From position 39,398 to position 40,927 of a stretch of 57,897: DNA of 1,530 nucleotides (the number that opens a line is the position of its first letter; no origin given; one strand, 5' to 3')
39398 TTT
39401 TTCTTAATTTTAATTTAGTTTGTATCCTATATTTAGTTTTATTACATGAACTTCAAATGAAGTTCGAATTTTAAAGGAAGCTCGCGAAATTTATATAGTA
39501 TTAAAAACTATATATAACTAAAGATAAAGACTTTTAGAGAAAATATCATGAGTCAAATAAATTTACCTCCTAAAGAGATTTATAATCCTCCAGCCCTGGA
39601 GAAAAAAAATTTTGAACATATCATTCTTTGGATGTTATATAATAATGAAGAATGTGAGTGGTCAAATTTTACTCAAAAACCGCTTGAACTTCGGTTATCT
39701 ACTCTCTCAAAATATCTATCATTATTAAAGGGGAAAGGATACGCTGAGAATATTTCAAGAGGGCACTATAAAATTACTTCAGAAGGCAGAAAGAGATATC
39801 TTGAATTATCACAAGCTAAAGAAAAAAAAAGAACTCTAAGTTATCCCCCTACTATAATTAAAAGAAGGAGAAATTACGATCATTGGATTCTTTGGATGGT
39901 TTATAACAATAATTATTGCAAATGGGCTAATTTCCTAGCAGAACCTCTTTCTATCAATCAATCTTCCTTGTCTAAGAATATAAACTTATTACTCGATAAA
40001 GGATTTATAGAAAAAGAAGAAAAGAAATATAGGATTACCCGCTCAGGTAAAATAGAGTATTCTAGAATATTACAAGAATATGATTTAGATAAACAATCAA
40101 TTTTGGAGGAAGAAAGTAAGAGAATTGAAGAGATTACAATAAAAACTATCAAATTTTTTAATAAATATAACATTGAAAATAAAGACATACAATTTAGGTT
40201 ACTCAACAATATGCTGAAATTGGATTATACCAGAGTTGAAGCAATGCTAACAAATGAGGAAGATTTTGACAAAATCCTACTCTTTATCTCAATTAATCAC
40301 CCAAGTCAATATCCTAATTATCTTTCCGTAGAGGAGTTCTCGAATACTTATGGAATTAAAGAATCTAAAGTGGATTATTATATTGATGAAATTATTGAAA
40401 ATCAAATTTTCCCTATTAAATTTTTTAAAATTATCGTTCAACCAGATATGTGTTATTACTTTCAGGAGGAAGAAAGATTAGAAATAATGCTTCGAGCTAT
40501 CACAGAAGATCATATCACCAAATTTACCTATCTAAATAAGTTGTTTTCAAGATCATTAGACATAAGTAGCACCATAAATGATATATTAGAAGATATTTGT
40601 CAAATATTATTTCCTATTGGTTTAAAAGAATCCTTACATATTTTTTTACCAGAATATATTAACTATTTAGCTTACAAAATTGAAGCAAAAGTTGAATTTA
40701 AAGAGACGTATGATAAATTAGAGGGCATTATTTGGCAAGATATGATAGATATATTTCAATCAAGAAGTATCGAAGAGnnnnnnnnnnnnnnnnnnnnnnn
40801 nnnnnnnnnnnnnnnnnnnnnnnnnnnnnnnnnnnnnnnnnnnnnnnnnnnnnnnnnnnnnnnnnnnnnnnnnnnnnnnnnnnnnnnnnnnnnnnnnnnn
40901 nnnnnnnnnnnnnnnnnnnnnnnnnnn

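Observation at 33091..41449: Duplicated cassette: Ras-like GTPase + conserved micropeptide gene, divergent from a double-wHTH/TPR protein (candidate new signalling system)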

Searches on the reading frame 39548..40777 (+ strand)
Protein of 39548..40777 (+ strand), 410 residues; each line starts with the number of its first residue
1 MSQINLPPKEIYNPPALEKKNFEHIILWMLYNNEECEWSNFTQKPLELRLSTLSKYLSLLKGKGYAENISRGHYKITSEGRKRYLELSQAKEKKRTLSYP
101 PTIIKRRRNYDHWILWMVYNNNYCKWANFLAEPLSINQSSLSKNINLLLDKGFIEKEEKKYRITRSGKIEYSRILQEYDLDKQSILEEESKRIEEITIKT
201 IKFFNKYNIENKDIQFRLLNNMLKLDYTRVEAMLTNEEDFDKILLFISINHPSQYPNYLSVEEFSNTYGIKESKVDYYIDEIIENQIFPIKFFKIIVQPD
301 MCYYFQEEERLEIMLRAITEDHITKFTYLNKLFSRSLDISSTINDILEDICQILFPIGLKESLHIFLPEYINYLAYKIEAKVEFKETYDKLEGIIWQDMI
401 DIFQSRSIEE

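Call 12: find_related_loci(query=window:39548-40777:+, collection=genome_contigs, flank=6000)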
Query window:39548-40777:+ (410 aa) in genome_contigs; peptide patterns used: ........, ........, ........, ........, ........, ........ (x = any residue, [..] = any of these).
203 stretches matched a pattern; 72 encode a relative of the query (tblastn E <= 1e-3); 69 distinct loci.
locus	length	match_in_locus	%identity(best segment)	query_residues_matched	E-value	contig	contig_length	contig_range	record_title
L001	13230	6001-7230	97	1-410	0e+0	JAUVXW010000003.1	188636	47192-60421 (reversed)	MAG: Promethearchaeota archaeon isolate CSMAG_1226 CSMAG_1226_k141_1270268_length_188636_cov_22.2784, whole genome shotg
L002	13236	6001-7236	85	1-410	0e+0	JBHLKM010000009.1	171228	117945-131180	MAG: Candidatus Hodarchaeota archaeon isolate DZ1B.338 DZ1B.338@115, whole genome shotgun sequence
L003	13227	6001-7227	83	1-410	0e+0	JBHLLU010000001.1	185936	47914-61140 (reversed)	MAG: Promethearchaeota archaeon isolate DZ1S.191 DZ1S.191@53, whole genome shotgun sequence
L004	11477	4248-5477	83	1-410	0e+0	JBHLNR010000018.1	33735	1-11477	MAG: Promethearchaeota archaeon isolate DZ2S.368 DZ2S.368@3542, whole genome shotgun sequence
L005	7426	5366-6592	83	1-409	0e+0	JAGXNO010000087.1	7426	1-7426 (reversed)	MAG: Promethearchaeota archaeon isolate bin60 NODE_87_length_7426_cov_21.126684, whole genome shotgun sequence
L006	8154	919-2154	82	1-410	0e+0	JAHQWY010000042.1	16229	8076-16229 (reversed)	MAG: Promethearchaeia archaeon isolate WORC5 WOR136_contig-100_219, whole genome shotgun sequence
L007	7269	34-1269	82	1-410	0e+0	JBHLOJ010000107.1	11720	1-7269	MAG: Promethearchaeota archaeon isolate DZ3M.322 DZ3M.322@18933, whole genome shotgun sequence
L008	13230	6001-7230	74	1-410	0e+0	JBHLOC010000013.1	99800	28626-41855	MAG: Promethearchaeota archaeon isolate DZ3M.111 DZ3M.111@425, whole genome shotgun sequence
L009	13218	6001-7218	74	1-406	0e+0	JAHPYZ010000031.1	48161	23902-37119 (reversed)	MAG: Promethearchaeota archaeon isolate LW30_13 NODE_148_length_48161_cov_6.861535, whole genome shotgun sequence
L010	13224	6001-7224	73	1-408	0e+0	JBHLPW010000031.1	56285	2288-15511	MAG: Promethearchaeota archaeon isolate H3B.172 H3B.172@956, whole genome shotgun sequence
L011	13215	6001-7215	74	1-405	0e+0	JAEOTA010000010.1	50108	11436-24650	MAG: Promethearchaeota archaeon isolate YT1_007 k127_4057363, whole genome shotgun sequence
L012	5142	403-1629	72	1-409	0e+0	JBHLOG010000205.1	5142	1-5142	MAG: Promethearchaeota archaeon isolate DZ3M.289 DZ3M.289@70042, whole genome shotgun sequence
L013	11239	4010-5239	69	1-410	0e+0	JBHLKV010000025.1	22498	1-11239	MAG: Candidatus Hodarchaeota archaeon isolate DZ1M.223 DZ1M.223@7882, whole genome shotgun sequence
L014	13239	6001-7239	65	1-410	0e+0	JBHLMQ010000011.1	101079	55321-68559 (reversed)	MAG: Promethearchaeota archaeon isolate DZ2M.350 DZ2M.350@423, whole genome shotgun sequence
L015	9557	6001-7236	66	1-410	0e+0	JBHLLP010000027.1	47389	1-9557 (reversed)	MAG: Candidatus Hermodarchaeota archaeon isolate DZ1M.92 DZ1M.92@2097, whole genome shotgun sequence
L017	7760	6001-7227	65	1-407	2e-175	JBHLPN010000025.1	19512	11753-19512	MAG: Promethearchaeota archaeon isolate H2M.194 H2M.194@2139, whole genome shotgun sequence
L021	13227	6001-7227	63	4-409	2e-164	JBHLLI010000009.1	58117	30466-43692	MAG: Candidatus Hermodarchaeota archaeon isolate DZ1M.434 DZ1M.434@1457, whole genome shotgun sequence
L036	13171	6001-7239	57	1-406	2e-153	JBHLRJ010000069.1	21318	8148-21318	MAG: Candidatus Thorarchaeota archaeon isolate TM1M.263 TM1M.263@7374, whole genome shotgun sequence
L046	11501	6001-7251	55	1-410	7e-147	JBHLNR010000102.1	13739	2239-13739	MAG: Promethearchaeota archaeon isolate DZ2S.368 DZ2S.368@14792, whole genome shotgun sequence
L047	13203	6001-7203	57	1-399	8e-146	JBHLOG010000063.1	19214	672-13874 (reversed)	MAG: Promethearchaeota archaeon isolate DZ3M.289 DZ3M.289@8816, whole genome shotgun sequence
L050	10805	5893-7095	57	1-399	2e-144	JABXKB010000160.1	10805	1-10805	MAG: Promethearchaeota archaeon isolate Hel_238_bin13 contig-145_13617, whole genome shotgun sequence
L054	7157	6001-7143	57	1-379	1e-139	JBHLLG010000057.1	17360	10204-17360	MAG: Candidatus Hermodarchaeota archaeon isolate DZ1M.411 DZ1M.411@11956, whole genome shotgun sequence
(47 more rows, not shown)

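Call 23: search_protein_representatives(protein=window:39548-40777:+)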
Query: 410 residues. Proteins with E-value up to 0.001 (for the whole library): 190; up to 1e-10: 134; up to 1e-30: 75. The best 150 are listed.
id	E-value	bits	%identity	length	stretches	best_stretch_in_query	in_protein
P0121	3.3e-142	490.8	58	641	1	1-406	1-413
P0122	3.1e-132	458.0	56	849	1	3-399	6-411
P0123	1.0e-131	456.3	53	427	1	4-404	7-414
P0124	1.5e-129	449.1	57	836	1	4-405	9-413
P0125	2.6e-126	438.5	55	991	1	4-405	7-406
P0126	3.0e-126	438.3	52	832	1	3-405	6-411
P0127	1.1e-125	436.4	50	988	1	4-406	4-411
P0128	1.8e-125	435.7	54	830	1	3-408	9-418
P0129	2.9e-122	425.1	55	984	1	6-404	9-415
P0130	4.0e-122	424.7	51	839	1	4-405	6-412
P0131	1.1e-118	413.4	54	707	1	3-405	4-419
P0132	4.9e-118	411.2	51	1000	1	4-407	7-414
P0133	1.4e-113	396.6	52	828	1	4-408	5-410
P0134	2.6e-111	389.1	49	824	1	2-403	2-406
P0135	1.8e-110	386.3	52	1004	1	19-402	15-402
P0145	1.5e-103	363.5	52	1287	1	3-408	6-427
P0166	7.9e-72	259.1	45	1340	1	4-401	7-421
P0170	3.8e-55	204.2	45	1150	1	93-390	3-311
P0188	1.0e-39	153.3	42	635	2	3-173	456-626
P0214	1.3e-19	87.2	38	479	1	17-176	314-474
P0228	3.4e-15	72.6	47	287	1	5-90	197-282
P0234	2.3e-14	69.9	43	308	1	5-92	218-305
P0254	7.5e-11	58.3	38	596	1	97-181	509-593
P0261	5.1e-10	55.6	51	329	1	9-84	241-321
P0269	1.8e-08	50.5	39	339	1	3-90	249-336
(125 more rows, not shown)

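Call 48: search_protein_families(library=pfam, proteins=[L036:986-2917:-, L021:8183-9058:+, L050:4336-4545:-, L054:3993-4247:-, L009:4123-4599:+, L047:1182-3419:-, L011:7914-9704:-, L017:2740-3699:+, L046:5134-5796:-, L017:5022-5876:-], max_evalue=0.01)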
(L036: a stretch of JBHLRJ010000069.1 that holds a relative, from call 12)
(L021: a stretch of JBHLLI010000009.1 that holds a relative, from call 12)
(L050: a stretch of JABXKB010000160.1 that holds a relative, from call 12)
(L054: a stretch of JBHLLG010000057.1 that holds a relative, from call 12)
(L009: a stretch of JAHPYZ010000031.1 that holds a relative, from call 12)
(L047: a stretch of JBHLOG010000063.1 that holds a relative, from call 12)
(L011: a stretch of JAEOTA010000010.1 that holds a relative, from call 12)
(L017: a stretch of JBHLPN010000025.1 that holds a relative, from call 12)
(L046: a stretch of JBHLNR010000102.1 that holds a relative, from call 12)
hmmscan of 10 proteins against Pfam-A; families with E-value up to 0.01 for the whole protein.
L036:986-2917:- (643 aa): 8 families
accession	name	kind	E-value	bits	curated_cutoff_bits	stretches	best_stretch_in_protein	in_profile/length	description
PF13424.12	TPR_12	-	3.9e-18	65.8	30.1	2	250-320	2-76/77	Tetratricopeptide repeat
PF17874.7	TPR_MalT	-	5e-08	33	45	1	259-451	130-314/336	MalT-like TPR region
PF13374.12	TPR_10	-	7.3e-07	29.5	27.5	1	251-282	2-33/42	Tetratricopeptide repeat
PF00515.34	TPR_1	-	1.4e-06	28.3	27.8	1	251-281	1-31/34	Tetratricopeptide repeat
PF10602.15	RPN7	-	1.8e-06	28.2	29.6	1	250-362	35-143/174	26S proteasome subunit RPN7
PF07719.23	TPR_2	-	3.4e-06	27.2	27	1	252-281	2-31/34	Tetratricopeptide repeat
PF13181.12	TPR_8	-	3.4e-05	24.1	25.7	1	253-280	3-30/34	Tetratricopeptide repeat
PF13174.12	TPR_6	-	0.00093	20.1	26.3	0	253-280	2-29/33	Tetratricopeptide repeat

L021:8183-9058:+ (291 aa): 1 family
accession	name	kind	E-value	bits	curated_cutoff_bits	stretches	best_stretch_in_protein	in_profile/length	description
PF13479.12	AAA_24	-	0.0017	18.6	27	1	129-168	3-42/195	AAA domain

L050:4336-4545:- (69 aa): 0 families

L054:3993-4247:- (84 aa): 0 families

L009:4123-4599:+ (158 aa): 1 family
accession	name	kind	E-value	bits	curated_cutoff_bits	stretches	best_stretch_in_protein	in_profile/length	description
PF00856.33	SET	-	8.5e-12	45.9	22.4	1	29-137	1-104/105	SET domain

L047:1182-3419:- (745 aa): 2 families
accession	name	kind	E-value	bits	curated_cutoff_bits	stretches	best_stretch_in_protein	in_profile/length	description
PF04055.27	Radical_SAM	-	4.8e-18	66.3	29.5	1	204-384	1-166/166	Radical SAM superfamily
PF02310.24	B12-binding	-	2.6e-15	56.8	32.1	1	24-133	12-120/121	B12 binding domain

L011:7914-9704:- (596 aa): 2 families
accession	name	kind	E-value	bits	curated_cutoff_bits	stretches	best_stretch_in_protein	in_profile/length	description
PF01432.26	Peptidase_M3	-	1.4e-36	127.3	27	1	199-579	2-455/457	Peptidase family M3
PF08439.15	Peptidase_M3_N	-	7.7e-12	45.7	25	1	112-174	1-64/70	Oligopeptidase F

L017:2740-3699:+ (319 aa): 3 families
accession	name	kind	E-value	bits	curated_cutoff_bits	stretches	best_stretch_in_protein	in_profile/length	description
PF00132.30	Hexapep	-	1e-10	41.2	27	1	190-221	2-33/36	Bacterial transferase hexapeptide (six repeats)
PF14602.12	Hexapep_2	-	2.4e-08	34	27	1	190-221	2-31/34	Hexapeptide repeat of succinyl-transferase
PF25084.1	LbH_EIF2B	-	0.00025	21.4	54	1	167-230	39-101/105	EIF2B subunit epsilon LbH domain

L046:5134-5796:- (220 aa): 0 families

L017:5022-5876:- (284 aa): 0 families

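Call 50: predict_structure(alignment_id=A4)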
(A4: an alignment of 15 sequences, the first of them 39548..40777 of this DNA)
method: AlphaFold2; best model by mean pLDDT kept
length: 410 residues; sequences in the alignment: 15
mean_pLDDT: 69.1   pTM: 0.35
mean pLDDT of the five models: 69.1, 68.0, 66.7, 66.2, 63.9
residues with pLDDT >= 90: 75; 70-90: 133; 50-70: 118; < 50: 84
segments of 3 or more residues with pLDDT < 50: 91-94, 181-193, 220-235, 244-259, 283-290, 382-393, 402-410
pLDDT, mean of each block of 10 residues (from residue 1): 77 72 92 90 89 93 93 92 81 64 81 89 86 81 95 91 83 72 40 53 63 52 42 47 48 39 58 59 46 62 59 80 72 62 83 71 79 64 43 52 38
secondary structure, 60 per line:
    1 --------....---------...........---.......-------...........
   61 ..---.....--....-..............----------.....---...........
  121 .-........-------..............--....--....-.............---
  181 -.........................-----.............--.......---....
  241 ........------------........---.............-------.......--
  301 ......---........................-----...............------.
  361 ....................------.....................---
elements in order: H9-12 H22-32 H38-42 H50-62 E66-70 E73-76 H78-91 H102-106 H110-121 E123-125 H126-130 H138-151 E154-157 E160-163 H165-177 H182-206 H212-224 H227-233 H237-248 H261-268 H272-284 E292-298 E301-306 H310-333 H339-353 H360-380 H387-407

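Call 53: fold_search(model_id=the predicted structure, library=pdb)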
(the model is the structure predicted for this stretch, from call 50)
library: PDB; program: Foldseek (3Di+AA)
matches with E <= 10: 730; with E <= 0.001: 0
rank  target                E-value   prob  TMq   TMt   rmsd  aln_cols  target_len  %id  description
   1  7d58_O                2.1e-02  0.51  0.18  0.16  33.6       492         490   11  cryo-EM structure of human RNA polymerase III in elongating state (released 2021-02-17)
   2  6f40_O                5.7e-02  0.15  0.14  0.12  29.1       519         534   12  RNA Polymerase III open complex (released 2018-01-17)
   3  1lva                  6.0e-02  0.41  0.13  0.19  18.2       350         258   10  Crystal structure of a C-terminal fragment of Moorella thermoacetica elongation factor SelB (released 2002-08-21)
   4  7a6h_O                7.3e-02  0.38  0.14  0.12  18.0       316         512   10  Cryo-EM structure of human apo RNA Polymerase III (released 2021-02-03)
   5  7z1l_O                1.2e-01  0.12  0.13  0.11  29.9       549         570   10  Structure of yeast RNA Polymerase III Pre-Termination Complex (PTC) (released 2022-08-31)
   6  9bz0_f                1.8e-01  0.63  0.11  0.18  15.9       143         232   13  Structure of an STK19-containing TC-NER complex (released 2024-12-25)
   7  5aiq_C                2.2e-01  0.96  0.18  0.49  11.9       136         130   16  Crystal structure of ligand-free NadR (released 2016-03-02)
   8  8b9x_B                2.2e-01  0.75  0.15  0.22  11.8       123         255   15  Chimeric protein of human UFM1 E3 ligase, UFL1, and DDRGK1 (released 2023-10-25)
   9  3e6m_G                2.2e-01  0.63  0.15  0.36  19.1       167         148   18  The crystal structure of a MarR family transcriptional regulator from Silicibacter pomeroyi DSS. (released 2008-09-02)
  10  5dd8_A                2.3e-01  0.72  0.16  0.38  16.0       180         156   17  The Crystal structure of HucR mutant (HucR-E48Q) from Deinococcus radiodurans (released 2015-09-09)
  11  5aiq_D                2.4e-01  0.97  0.18  0.51  14.6       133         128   14  Crystal structure of ligand-free NadR (released 2016-03-02)
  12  5aiq_B                2.4e-01  0.93  0.17  0.46  14.3       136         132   18  Crystal structure of ligand-free NadR (released 2016-03-02)
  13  8b9x_A                2.6e-01  0.69  0.15  0.22  11.8       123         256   15  Chimeric protein of human UFM1 E3 ligase, UFL1, and DDRGK1 (released 2023-10-25)
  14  5jbr_B                2.8e-01  0.47  0.12  0.29  13.7       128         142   11  Crystal structure of uncharacterized protein Bcav_2135 from Beutenbergia cavernae (released 2016-04-20)
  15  7dg2_A                2.9e-01  0.30  0.12  0.19  17.8       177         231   10  Nse1-Nse3-Nse4 complex (released 2021-05-26)
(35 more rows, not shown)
